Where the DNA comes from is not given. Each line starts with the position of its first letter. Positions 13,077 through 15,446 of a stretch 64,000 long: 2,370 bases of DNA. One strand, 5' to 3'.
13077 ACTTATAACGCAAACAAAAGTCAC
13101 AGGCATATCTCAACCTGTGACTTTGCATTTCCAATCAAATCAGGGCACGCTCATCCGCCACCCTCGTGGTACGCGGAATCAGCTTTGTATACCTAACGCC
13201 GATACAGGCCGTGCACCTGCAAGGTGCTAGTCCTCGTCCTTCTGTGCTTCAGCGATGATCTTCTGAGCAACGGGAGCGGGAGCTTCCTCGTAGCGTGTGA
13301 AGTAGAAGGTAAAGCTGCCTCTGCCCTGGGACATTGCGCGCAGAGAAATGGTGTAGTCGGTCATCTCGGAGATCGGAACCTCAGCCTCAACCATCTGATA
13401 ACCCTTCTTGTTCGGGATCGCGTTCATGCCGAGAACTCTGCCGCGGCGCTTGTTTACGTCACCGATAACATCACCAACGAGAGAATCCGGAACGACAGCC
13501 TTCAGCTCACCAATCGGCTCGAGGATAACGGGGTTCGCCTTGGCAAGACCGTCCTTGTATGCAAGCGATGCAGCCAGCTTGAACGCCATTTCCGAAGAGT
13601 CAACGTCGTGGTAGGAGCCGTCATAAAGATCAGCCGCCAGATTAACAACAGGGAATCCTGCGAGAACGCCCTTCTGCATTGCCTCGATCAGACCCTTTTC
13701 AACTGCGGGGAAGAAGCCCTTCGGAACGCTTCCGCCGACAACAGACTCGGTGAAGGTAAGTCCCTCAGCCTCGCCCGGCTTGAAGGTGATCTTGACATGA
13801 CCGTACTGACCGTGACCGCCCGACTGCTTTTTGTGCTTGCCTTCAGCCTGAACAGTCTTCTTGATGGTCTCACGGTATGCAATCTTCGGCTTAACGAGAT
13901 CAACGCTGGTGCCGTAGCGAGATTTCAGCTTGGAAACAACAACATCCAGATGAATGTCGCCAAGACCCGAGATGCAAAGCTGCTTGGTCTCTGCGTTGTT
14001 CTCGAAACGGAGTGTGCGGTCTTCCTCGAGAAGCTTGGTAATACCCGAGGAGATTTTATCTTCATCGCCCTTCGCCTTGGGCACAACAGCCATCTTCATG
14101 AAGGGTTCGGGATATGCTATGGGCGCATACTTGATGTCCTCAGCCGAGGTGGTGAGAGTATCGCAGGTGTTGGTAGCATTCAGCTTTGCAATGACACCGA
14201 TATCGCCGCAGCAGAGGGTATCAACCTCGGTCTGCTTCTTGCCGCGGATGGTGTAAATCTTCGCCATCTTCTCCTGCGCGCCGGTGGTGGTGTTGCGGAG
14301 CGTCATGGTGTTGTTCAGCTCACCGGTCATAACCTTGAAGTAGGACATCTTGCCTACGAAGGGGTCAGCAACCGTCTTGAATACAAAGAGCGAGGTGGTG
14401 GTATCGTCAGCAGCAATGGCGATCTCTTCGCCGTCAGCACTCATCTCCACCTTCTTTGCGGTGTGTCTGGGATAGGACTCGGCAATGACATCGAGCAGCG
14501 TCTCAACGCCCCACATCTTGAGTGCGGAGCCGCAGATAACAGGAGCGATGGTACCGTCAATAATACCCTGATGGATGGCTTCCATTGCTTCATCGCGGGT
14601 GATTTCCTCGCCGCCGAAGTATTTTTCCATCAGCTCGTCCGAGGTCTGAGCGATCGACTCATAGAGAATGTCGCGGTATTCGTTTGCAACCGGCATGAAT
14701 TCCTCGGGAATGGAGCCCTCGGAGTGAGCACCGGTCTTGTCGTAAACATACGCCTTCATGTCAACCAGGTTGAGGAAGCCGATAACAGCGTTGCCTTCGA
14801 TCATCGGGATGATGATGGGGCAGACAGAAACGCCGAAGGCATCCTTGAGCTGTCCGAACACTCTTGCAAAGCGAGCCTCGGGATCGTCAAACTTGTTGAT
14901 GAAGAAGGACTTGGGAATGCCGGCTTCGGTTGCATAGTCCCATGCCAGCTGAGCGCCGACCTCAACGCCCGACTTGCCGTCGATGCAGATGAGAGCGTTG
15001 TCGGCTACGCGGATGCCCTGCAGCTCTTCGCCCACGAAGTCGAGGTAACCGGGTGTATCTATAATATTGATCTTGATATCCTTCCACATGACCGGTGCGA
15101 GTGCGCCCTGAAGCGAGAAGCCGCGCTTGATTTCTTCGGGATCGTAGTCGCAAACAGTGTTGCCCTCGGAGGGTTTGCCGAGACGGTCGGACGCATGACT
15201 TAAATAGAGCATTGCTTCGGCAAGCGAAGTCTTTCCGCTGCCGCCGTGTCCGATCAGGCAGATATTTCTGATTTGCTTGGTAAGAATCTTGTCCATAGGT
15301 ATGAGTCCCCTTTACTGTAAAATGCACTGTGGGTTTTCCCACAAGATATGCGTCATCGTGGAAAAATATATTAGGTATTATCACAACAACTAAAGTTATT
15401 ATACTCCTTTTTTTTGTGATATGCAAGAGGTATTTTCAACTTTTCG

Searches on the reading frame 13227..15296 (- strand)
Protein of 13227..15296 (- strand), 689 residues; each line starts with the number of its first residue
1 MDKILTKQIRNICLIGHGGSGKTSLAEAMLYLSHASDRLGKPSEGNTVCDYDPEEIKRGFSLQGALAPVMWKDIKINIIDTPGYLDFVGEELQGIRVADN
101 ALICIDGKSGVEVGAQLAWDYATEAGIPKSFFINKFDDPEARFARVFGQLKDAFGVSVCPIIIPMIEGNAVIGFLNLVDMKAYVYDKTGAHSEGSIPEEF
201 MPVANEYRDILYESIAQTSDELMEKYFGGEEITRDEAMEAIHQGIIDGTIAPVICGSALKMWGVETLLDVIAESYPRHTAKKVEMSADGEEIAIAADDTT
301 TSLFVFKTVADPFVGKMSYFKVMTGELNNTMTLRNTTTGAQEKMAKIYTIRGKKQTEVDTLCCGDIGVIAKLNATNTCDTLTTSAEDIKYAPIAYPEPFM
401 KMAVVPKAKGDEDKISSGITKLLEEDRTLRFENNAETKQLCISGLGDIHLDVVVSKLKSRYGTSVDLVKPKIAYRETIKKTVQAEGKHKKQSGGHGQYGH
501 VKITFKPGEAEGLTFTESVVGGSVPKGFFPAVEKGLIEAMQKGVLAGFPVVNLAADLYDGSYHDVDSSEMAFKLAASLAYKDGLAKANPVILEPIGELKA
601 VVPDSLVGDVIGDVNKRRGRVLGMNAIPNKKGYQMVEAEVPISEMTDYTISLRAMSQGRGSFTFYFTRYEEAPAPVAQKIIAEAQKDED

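Call 8: search_protein_families(library=pfam, proteins=[window:13227-15296:-])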
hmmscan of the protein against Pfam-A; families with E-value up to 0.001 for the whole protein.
window:13227-15296:- (689 aa): 8 families
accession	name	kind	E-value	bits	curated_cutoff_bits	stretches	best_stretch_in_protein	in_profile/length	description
PF03764.24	EFG_IV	-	1.8e-41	141.1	24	1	470-588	1-121/121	Elongation factor G, domain IV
PF00009.33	GTP_EFTU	-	5.9e-39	134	26.5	1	7-276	1-187/188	Elongation factor Tu GTP binding domain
PF14492.12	EFG_III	-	2.5e-24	85.6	27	1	396-467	2-73/75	Elongation Factor G, domain III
PF00679.30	EFG_C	-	5.1e-23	81.4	27.9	1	591-679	2-88/89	Elongation factor G C-terminus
PF22042.2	EF-G_D2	-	5e-13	49.4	27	1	302-383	3-83/84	Elongation factor G domain 2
PF16658.11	RF3_C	-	1.7e-05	25.1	40.1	1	396-484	9-95/132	Class II release factor RF3, C-terminal domain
PF03144.31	GTP_EFTU_D2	-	6.8e-05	23.7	30.3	1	315-382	1-73/73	Elongation factor Tu domain 2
PF01926.29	MMR_HSR1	-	0.00011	22.7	21.9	0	12-135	2-113/113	50S ribosome-binding GTPase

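Call 9: find_encoding_contigs(protein=window:13227-15296:-, flank=10000, max_places=10)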
Protein window:13227-15296:- (689 aa): 4 contigs read that carry it; 2 places shown.
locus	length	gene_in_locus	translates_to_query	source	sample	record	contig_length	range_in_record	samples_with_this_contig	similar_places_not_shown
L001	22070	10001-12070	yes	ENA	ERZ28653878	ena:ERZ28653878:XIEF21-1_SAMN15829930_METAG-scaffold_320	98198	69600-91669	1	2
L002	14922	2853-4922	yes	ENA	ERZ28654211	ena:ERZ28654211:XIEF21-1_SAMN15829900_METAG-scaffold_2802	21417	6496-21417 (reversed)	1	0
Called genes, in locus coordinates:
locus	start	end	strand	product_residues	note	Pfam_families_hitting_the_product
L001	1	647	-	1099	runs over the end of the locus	-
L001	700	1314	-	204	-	PF13189:Cytidylate_kin2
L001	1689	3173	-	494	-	-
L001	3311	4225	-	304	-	PF02311:AraC_binding, PF07883:Cupin_2 (weak), PF00165:HTH_AraC (weak), PF12833:HTH_18, PF00165:HTH_AraC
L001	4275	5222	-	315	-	PF05448:AXE1, PF00326:Peptidase_S9 (weak)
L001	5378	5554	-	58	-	-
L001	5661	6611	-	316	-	PF02517:Rce1-like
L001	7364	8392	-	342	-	PF01208:URO-D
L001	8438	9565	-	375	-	PF01208:URO-D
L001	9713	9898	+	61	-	-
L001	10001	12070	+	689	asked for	PF00009:GTP_EFTU, PF22042:EF-G_D2, PF14492:EFG_III, PF16658:RF3_C (faint), PF03764:EFG_IV, PF00679:EFG_C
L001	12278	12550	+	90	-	PF04221:RelB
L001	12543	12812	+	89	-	PF06769:YoeB_toxin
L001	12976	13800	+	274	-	-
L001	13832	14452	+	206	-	-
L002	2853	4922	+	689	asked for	PF00009:GTP_EFTU, PF22042:EF-G_D2, PF14492:EFG_III, PF16658:RF3_C (faint), PF03764:EFG_IV, PF00679:EFG_C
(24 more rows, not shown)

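Call 54: find_homologous_proteins(query=window:13227-15296:-, max_evalue=1e-100)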
Query window:13227-15296:- (689 aa): 7999 proteins with E <= 1e-100 among 8000 candidates; the best 120 are listed.
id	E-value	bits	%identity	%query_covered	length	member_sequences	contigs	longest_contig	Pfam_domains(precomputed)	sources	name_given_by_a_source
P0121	0.0e+0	1551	100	100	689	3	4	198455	PF00679.31,PF14492.13,PF00009.34,PF03764.25,PF16658.12,PF22042.3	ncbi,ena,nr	ncbi:MAG: elongation factor G [Clostridia bacterium]|nr:elongation factor G [Clostridia bacterium]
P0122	0.0e+0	1183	76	99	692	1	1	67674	PF00679.31,PF14492.13,PF00009.34,PF03764.25,PF22042.3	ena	-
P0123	0.0e+0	1183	76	99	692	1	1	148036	PF00679.31,PF14492.13,PF00009.34,PF03764.25,PF22042.3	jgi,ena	-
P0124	0.0e+0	1178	75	99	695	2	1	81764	PF00679.31,PF14492.13,PF00009.34,PF03764.25,PF22042.3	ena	-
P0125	0.0e+0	1170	74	100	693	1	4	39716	PF00679.31,PF14492.13,PF00009.34,PF03764.25,PF16658.12,PF22042.3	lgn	-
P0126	0.0e+0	1164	74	99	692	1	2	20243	PF00679.31,PF14492.13,PF00009.34,PF03764.25,PF16658.12,PF22042.3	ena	-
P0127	0.0e+0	1155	73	100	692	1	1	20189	PF00679.31,PF14492.13,PF00009.34,PF03764.25,PF16658.12,PF22042.3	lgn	-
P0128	0.0e+0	1151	73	100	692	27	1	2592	PF00679.31,PF14492.13,PF00009.34,PF03764.25,PF16658.12,PF22042.3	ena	-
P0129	0.0e+0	1150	73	100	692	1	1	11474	PF00679.31,PF14492.13,PF00009.34,PF03764.25,PF16658.12,PF03144.32,PF22042.3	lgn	-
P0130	0.0e+0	1150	73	100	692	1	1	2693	PF00679.31,PF14492.13,PF00009.34,PF03764.25,PF16658.12,PF22042.3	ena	-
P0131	0.0e+0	1150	73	100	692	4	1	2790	PF00679.31,PF14492.13,PF00009.34,PF03764.25,PF16658.12,PF22042.3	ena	-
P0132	0.0e+0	1148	74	100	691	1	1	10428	PF00679.31,PF14492.13,PF00009.34,PF03764.25,PF16658.12,PF03144.32,PF22042.3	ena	-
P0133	0.0e+0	1146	74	100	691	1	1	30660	PF00679.31,PF14492.13,PF00009.34,PF03764.25,PF16658.12,PF03144.32,PF22042.3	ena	-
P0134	0.0e+0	1146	74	100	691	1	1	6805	PF00679.31,PF14492.13,PF00009.34,PF03764.25,PF16658.12,PF22042.3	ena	-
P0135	0.0e+0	1144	73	98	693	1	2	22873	PF00679.31,PF14492.13,PF00009.34,PF03764.25,PF22042.3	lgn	-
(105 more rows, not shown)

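Call 55: find_encoding_contigs(protein=P0123, flank=10000, max_places=2)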
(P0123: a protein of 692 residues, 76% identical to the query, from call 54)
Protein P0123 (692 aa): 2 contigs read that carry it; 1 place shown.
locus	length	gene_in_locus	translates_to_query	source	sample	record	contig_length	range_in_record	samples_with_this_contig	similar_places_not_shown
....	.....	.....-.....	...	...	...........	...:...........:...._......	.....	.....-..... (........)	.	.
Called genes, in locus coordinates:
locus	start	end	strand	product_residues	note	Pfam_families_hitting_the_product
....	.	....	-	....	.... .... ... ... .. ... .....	-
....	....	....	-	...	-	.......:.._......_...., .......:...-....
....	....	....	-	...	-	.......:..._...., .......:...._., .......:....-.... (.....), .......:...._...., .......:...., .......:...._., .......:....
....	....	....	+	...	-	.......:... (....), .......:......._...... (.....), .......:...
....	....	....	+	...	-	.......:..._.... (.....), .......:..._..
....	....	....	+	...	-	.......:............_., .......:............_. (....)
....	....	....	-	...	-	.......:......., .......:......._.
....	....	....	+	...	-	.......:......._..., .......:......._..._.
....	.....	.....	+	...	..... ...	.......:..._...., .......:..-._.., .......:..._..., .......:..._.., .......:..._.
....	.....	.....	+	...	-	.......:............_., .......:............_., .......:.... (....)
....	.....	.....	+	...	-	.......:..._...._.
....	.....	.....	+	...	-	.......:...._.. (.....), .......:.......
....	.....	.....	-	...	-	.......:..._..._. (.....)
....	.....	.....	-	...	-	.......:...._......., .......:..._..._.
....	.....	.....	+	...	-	-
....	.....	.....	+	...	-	-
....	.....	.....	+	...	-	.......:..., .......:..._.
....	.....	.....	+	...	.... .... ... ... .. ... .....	-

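Call 56: find_encoding_contigs(protein=P0124, flank=10000, max_places=2)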
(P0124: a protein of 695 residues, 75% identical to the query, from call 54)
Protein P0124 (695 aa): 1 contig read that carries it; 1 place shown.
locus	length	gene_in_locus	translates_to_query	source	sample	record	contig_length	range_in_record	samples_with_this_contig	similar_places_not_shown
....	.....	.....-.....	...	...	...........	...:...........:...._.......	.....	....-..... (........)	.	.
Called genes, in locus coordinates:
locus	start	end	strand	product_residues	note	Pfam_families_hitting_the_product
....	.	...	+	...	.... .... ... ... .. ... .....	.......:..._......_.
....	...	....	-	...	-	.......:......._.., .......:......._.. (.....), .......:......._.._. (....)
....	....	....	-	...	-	-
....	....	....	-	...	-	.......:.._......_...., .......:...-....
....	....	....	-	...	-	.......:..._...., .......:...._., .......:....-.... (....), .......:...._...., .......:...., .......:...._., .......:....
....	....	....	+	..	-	-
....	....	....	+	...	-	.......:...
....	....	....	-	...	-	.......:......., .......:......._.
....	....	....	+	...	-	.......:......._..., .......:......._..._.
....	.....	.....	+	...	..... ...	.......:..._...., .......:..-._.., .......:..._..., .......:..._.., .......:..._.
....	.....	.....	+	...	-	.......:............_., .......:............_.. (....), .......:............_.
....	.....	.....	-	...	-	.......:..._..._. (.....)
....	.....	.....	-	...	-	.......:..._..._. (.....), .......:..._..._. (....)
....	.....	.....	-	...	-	-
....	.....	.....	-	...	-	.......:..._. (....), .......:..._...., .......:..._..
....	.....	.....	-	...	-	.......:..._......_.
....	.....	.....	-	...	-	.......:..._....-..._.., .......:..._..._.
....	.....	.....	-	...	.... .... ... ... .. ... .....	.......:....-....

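Call 65: list_cluster_members(proteins=[P0121, P0003, P0001])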
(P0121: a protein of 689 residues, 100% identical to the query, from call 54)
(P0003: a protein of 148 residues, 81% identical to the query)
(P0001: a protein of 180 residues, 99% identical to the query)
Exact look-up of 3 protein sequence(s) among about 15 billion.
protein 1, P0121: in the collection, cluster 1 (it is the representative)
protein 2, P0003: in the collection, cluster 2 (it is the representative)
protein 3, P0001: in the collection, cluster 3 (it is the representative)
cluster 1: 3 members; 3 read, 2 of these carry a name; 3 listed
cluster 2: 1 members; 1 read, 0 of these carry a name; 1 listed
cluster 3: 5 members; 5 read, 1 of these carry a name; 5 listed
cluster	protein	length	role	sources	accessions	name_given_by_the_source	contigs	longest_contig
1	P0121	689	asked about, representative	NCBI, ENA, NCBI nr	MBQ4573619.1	MAG: elongation factor G [Clostridia bacterium] | elongation factor G [Clostridia bacterium]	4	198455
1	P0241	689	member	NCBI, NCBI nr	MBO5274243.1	MAG: elongation factor G [Clostridia bacterium] | elongation factor G [Clostridia bacterium]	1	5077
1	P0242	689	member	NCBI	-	-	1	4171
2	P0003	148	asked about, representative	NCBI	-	-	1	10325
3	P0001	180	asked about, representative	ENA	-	-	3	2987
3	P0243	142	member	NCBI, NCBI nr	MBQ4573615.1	MAG: nucleoside deaminase [Clostridia bacterium] | nucleoside deaminase [Clostridia bacterium]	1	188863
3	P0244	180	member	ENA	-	-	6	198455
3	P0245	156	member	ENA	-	-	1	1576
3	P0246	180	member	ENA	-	-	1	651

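Call 76: search_protein_families(library=ncbifam, proteins=[window:13227-15296:-], max_evalue=0.001)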
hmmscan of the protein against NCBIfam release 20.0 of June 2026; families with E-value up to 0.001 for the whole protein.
window:13227-15296:- (689 aa): 27 families (the best 25 are shown)
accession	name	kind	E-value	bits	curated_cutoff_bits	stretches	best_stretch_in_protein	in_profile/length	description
NF009381.0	PRK12740.1-5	subfamily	6.7e-259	861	583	1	1-687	1-688/692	elongation factor G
TIGR00484.1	EF-G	equivalog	3e-189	630.5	659.4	1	6-685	7-690/691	elongation factor G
NF009891.0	PRK13351.1-1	equivalog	5.4e-175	583.8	597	1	2-686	2-679/681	elongation factor G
NF009377.1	PRK12740.1-1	equivalog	7.7e-175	583.2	890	1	7-680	11-698/700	elongation factor G-like protein EF-G2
NF058620.1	EFG2_Bacteroid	exception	6.3e-172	573.6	1000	2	5-507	5-507/717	elongation factor G2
NF009379.0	PRK12740.1-3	equivalog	6.5e-161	537.2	513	1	6-686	5-672/674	elongation factor G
NF012153.1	tet_protect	equivalog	6.8e-86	288.8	775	1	11-666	2-611/614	tetracycline resistance ribosomal protection protein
NF033148.1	tet_protect_M_W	exception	3.9e-52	177.5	1100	2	8-158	2-152/639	TetM/TetW/TetO/TetS family tetracycline resistance ribosomal protection protein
NF000120.3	47473_otr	exception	1.3e-50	172.7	900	1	11-662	4-606/608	tetracycline resistance ribosomal protection protein Otr(A)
NF001964.0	PRK00741.1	equivalog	1.1e-47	162.7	473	1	7-475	10-470/529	peptide chain release factor 3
NF009892.0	PRK13351.1-3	equivalog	2.6e-47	161.6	640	1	7-661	1-606/623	elongation factor G-like protein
TIGR00490.1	aEF-2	equivalog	3.5e-47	161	738.45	3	298-487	287-479/720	elongation factor EF-2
NF012154.0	tet_protect_Q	exception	2.7e-45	154.8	1425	2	212-664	177-606/638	tetracycline resistance ribosomal protection protein Tet(Q)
NF012155.1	tet_protect_M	exception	6.5e-43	146.8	1420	2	8-155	2-149/639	tetracycline resistance ribosomal protection protein Tet(M)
TIGR00503.1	prfC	equivalog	9.9e-41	139.7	466.95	1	8-465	10-459/527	peptide chain release factor 3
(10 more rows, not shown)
